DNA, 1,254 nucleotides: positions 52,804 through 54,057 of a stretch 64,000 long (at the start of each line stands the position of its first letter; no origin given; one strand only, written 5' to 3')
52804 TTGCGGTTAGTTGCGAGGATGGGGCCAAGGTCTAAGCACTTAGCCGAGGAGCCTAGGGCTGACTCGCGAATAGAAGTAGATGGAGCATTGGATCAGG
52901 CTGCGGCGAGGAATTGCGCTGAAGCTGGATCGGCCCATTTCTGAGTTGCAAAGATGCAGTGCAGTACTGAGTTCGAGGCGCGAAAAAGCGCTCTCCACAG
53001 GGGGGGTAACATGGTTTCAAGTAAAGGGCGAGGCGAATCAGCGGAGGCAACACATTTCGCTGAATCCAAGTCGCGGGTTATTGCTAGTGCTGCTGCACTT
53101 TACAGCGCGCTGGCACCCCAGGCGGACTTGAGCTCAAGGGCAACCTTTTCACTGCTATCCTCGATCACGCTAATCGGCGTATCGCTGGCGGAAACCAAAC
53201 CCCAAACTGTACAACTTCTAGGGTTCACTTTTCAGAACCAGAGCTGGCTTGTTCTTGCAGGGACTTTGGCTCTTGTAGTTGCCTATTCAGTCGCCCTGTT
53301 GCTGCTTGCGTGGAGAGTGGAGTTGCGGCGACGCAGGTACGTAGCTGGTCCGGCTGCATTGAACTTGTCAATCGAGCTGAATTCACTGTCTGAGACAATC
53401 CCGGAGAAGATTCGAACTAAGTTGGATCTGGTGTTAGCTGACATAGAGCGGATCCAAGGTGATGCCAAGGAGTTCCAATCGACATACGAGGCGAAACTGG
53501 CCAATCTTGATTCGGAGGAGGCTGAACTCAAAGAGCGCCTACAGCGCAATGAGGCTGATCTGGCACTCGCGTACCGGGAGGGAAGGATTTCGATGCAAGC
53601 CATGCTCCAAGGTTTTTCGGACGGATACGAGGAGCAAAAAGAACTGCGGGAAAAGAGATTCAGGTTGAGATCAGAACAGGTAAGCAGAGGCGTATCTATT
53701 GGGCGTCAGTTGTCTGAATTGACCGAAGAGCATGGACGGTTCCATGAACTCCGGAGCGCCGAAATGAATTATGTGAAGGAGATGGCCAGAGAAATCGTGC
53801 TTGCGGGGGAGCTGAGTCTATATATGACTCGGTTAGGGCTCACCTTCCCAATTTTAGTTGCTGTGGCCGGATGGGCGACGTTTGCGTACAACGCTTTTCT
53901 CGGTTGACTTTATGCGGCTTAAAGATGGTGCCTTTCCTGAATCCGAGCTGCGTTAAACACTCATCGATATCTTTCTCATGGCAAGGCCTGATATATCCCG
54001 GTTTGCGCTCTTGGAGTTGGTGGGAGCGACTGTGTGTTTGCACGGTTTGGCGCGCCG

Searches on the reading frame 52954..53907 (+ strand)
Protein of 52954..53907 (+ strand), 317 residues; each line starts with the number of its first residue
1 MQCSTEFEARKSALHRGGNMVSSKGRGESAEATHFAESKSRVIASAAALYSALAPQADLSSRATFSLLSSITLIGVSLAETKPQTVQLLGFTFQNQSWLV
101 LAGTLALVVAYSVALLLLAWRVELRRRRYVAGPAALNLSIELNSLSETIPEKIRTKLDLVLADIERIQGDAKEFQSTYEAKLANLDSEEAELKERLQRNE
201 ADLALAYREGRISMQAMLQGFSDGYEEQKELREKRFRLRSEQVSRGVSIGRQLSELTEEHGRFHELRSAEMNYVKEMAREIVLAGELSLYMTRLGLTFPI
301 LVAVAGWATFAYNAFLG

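Call 106: search_protein_families(library=pfam, proteins=[window:52954-53907:+], max_evalue=0.01)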
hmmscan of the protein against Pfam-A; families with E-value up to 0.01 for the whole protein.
window:52954-53907:+ (317 aa): 1 family
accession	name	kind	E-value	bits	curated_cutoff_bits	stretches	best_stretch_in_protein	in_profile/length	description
PF06785.16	UPF0242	-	2.3e-05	25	33.5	1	93-235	28-169/194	Uncharacterised protein family (UPF0242) N-terminus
